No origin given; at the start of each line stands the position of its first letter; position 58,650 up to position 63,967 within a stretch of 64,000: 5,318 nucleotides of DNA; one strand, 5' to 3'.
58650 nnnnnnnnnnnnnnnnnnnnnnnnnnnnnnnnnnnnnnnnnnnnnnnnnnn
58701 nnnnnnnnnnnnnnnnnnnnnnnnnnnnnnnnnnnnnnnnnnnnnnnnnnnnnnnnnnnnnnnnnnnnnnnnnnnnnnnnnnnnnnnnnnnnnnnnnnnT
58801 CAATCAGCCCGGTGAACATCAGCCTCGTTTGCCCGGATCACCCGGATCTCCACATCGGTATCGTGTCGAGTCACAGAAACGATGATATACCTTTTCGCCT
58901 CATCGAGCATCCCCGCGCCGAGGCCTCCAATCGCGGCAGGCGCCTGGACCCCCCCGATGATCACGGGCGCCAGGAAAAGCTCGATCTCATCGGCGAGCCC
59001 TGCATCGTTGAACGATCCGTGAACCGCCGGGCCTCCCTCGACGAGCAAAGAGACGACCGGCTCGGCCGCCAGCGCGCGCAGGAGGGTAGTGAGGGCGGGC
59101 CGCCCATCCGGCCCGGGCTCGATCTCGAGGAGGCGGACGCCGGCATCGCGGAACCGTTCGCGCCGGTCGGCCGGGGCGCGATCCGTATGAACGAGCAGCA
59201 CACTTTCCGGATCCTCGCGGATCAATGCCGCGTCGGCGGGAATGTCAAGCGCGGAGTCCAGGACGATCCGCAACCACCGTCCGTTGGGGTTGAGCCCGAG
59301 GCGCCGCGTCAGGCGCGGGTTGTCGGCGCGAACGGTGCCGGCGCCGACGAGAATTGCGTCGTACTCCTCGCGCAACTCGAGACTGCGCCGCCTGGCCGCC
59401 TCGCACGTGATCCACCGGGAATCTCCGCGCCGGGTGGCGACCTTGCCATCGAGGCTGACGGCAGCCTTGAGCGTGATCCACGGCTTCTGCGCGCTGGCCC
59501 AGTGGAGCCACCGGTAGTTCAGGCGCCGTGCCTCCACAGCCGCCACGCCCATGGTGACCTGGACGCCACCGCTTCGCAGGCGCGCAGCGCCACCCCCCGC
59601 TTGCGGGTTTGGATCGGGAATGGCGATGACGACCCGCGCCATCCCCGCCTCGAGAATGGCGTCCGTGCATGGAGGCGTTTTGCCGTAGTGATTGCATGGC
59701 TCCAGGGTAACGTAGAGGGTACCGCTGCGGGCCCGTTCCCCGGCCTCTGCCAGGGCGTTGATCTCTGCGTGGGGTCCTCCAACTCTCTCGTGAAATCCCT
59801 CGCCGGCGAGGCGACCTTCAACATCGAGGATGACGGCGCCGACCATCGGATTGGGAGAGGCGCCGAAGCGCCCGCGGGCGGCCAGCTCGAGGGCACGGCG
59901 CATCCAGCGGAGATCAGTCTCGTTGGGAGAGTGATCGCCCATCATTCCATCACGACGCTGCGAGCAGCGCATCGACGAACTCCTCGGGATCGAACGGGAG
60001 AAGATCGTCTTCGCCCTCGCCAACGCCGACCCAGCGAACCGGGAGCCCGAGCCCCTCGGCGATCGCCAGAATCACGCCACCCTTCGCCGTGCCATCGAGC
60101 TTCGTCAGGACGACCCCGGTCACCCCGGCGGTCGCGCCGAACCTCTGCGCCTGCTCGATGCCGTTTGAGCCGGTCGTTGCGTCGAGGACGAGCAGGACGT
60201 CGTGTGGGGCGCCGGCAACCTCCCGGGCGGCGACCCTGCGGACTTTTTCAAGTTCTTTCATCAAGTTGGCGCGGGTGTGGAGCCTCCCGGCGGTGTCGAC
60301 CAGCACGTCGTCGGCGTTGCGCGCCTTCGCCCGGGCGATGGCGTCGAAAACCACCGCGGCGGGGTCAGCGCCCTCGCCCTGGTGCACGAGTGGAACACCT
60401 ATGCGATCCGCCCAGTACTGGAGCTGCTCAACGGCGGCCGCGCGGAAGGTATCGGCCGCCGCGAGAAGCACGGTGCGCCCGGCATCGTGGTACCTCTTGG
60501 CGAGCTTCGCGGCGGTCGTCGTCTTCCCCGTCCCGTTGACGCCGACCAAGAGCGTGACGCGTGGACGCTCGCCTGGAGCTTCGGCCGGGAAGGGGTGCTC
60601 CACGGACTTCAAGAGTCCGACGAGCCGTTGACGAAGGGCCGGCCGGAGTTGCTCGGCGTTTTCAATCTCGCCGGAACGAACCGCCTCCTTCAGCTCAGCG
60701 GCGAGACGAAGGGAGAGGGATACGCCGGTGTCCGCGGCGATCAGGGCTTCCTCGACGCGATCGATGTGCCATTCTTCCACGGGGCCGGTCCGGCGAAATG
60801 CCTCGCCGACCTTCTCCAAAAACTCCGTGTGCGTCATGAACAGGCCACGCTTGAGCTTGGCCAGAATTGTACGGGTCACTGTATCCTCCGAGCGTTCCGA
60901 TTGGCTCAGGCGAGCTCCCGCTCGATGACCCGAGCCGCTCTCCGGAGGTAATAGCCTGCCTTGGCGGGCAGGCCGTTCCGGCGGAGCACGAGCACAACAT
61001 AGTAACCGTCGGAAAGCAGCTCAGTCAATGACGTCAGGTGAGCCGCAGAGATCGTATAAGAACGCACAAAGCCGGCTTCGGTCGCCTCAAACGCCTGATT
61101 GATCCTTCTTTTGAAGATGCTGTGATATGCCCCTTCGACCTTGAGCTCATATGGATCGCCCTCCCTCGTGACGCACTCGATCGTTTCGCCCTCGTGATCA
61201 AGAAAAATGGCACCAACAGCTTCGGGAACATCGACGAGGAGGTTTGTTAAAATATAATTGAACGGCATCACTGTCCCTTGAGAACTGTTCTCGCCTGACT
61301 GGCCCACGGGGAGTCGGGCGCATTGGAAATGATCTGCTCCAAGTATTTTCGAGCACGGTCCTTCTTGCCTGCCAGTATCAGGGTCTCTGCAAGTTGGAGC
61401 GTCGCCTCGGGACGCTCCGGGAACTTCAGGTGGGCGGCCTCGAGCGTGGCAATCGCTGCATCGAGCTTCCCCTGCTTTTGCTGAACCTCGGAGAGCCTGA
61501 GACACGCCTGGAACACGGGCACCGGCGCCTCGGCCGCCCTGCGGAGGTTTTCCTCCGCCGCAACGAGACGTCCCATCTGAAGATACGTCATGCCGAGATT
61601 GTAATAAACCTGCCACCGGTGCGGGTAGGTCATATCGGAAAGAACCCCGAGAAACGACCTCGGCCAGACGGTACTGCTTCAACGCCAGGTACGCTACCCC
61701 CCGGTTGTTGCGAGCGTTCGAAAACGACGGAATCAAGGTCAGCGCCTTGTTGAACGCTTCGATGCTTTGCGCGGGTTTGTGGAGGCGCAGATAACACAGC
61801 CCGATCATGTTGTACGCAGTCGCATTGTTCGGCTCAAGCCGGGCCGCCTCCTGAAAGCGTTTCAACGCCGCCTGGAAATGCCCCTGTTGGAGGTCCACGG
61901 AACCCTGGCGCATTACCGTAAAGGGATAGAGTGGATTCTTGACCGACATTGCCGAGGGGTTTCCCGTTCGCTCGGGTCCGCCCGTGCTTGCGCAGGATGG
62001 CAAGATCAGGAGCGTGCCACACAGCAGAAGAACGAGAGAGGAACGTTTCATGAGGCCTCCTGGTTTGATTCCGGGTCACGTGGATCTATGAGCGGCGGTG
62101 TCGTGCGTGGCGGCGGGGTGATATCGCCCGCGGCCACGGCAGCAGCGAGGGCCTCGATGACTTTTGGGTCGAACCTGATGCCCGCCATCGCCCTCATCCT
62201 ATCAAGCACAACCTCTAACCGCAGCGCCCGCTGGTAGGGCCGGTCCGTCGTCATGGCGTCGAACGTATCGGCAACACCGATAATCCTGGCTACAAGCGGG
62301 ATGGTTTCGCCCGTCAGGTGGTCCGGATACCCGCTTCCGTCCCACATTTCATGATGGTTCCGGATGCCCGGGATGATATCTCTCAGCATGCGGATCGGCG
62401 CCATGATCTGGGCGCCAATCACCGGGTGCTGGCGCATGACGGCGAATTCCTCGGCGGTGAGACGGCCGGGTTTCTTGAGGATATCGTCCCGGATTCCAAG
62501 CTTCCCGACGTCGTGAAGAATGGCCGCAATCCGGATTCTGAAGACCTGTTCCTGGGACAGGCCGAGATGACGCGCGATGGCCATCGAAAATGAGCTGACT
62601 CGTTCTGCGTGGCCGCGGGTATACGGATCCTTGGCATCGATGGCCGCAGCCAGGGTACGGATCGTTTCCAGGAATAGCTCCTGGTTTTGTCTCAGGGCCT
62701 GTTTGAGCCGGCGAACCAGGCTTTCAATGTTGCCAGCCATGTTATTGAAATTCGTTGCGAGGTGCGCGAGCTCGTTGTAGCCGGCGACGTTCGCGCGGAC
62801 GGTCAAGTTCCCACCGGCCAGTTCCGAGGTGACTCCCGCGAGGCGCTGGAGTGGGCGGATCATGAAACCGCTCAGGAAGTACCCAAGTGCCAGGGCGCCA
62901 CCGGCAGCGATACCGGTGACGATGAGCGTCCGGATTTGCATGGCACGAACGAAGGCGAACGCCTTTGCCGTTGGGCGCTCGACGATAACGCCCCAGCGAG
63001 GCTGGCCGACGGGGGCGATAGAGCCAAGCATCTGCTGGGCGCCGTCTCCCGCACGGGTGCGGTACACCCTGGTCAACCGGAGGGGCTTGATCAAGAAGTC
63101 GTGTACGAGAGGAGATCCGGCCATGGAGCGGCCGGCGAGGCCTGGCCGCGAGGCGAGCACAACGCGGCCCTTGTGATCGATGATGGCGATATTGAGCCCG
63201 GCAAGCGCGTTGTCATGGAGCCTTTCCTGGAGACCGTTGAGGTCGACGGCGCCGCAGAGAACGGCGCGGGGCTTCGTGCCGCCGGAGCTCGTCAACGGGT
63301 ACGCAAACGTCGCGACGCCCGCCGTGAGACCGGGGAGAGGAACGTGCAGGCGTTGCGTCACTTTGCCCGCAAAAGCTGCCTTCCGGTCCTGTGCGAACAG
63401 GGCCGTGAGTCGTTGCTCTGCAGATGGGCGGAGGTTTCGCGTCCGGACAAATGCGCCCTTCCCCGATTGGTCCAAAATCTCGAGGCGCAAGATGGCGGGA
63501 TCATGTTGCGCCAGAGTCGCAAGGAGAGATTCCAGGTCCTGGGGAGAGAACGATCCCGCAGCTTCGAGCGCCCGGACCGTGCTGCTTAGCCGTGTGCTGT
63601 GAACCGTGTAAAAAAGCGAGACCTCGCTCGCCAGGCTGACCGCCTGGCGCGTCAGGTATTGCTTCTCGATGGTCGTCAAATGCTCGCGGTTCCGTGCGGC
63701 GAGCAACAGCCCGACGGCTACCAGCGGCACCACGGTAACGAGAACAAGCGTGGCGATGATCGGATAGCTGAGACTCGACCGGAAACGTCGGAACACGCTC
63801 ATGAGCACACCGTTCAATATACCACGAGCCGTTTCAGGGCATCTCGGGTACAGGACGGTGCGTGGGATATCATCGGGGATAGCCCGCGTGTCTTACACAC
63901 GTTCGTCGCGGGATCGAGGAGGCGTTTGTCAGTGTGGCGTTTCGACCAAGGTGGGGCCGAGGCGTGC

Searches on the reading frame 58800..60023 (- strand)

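Call 83: search_protein_families(library=pfam, proteins=[window:58800-60023:-], max_evalue=0.00001)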
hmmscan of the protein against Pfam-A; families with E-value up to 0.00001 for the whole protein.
window:58800-60023:- (407 aa): 3 families
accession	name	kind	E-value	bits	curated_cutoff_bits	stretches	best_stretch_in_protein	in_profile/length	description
PF01872.23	RibD_C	-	5.9e-47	160.5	24.1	1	181-370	1-178/197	RibD C-terminal domain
PF00383.29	dCMP_cyt_deam_1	-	2e-18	66.6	25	1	35-134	2-101/102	Cytidine and deoxycytidylate deaminase zinc-binding region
PF14437.12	MafB19-deam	-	7e-07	29.7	27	1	39-139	5-105/142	MafB19-like deaminase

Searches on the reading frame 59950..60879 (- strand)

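Call 83: search_protein_families(library=pfam, proteins=[window:59950-60879:-], max_evalue=0.00001)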
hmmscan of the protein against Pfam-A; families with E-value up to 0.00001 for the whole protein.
window:59950-60879:- (309 aa): 4 families
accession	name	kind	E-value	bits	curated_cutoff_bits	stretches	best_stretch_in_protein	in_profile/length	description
PF00448.28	SRP54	-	6.5e-75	251.5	22.7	1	106-306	1-195/196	SRP54-type protein, GTPase domain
PF02881.24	SRP54_N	-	2.6e-08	34.4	22.4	1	22-86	3-75/75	SRP54-type protein, helical bundle domain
PF13191.12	AAA_16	-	2.5e-07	31.8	32.6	1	103-233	21-139/167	AAA ATPase domain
PF13604.12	AAA_30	-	8.2e-07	29.4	27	1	105-203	17-103/191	AAA domain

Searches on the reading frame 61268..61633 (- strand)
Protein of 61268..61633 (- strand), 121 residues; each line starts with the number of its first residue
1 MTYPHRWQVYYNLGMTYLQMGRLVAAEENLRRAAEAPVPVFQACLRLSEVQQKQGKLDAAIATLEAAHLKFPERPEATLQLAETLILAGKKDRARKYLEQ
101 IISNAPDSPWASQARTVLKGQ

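Call 85: search_protein_families(library=pfam, proteins=[window:61268-61633:-], max_evalue=0.0001)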
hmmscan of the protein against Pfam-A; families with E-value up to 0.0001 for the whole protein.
window:61268-61633:- (121 aa): 16 families
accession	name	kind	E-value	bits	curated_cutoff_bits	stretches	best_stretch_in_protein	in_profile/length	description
PF14559.12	TPR_19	-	2e-16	60.5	25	1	53-111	3-62/68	Tetratricopeptide repeat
PF13181.12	TPR_8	-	1.6e-14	53.2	25.7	1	8-35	2-29/34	Tetratricopeptide repeat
PF13428.12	TPR_14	-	2.4e-13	49.8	23.5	1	75-113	1-39/44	Tetratricopeptide repeat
PF07719.23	TPR_2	-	7.4e-13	48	27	0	8-35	2-29/34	Tetratricopeptide repeat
PF13432.12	TPR_16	-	9.7e-13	48.7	32.7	1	48-109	4-65/65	Tetratricopeptide repeat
PF13174.12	TPR_6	-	1.2e-12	48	26.3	1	76-108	1-33/33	Tetratricopeptide repeat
PF00515.34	TPR_1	-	1.4e-10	41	27.8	1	8-34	2-28/34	Tetratricopeptide repeat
PF13371.12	TPR_9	-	3.2e-10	40.3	35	1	53-118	7-72/73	Tetratricopeptide repeat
PF13424.12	TPR_12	-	5.5e-09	36.5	30.1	0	46-105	8-75/77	Tetratricopeptide repeat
PF13431.12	TPR_17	-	8.3e-08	32.4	24.4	0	4-27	10-33/34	Tetratricopeptide repeat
PF07721.20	TPR_4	-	1.5e-07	31.8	27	0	8-31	2-25/26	Tetratricopeptide repeat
PF13176.12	TPR_7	-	1.8e-07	31.1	27.9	0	43-66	1-24/36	Tetratricopeptide repeat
PF12895.13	ANAPC3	-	2.2e-05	25.1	27.2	0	54-103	2-50/82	Anaphase-promoting complex, cyclosome, subunit 3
PF17874.7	TPR_MalT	-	2.4e-05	24.2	45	0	4-76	37-115/336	MalT-like TPR region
PF13374.12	TPR_10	-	4.1e-05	23.9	27.5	0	10-35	5-30/42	Tetratricopeptide repeat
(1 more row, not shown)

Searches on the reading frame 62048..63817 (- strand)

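Call 83: search_protein_families(library=pfam, proteins=[window:62048-63817:-], max_evalue=0.00001)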
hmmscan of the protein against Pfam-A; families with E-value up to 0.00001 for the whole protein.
window:62048-63817:- (589 aa): 3 families
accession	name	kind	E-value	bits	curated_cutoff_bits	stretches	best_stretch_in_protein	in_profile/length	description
PF13487.12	HD_5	-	6.7e-39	133.8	27.2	1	389-553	3-170/170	HD domain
PF01966.28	HD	-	1.7e-20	73.9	22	1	402-522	3-116/116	HD domain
PF00672.30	HAMP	-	1.1e-12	48.5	25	1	314-365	1-52/53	HAMP domain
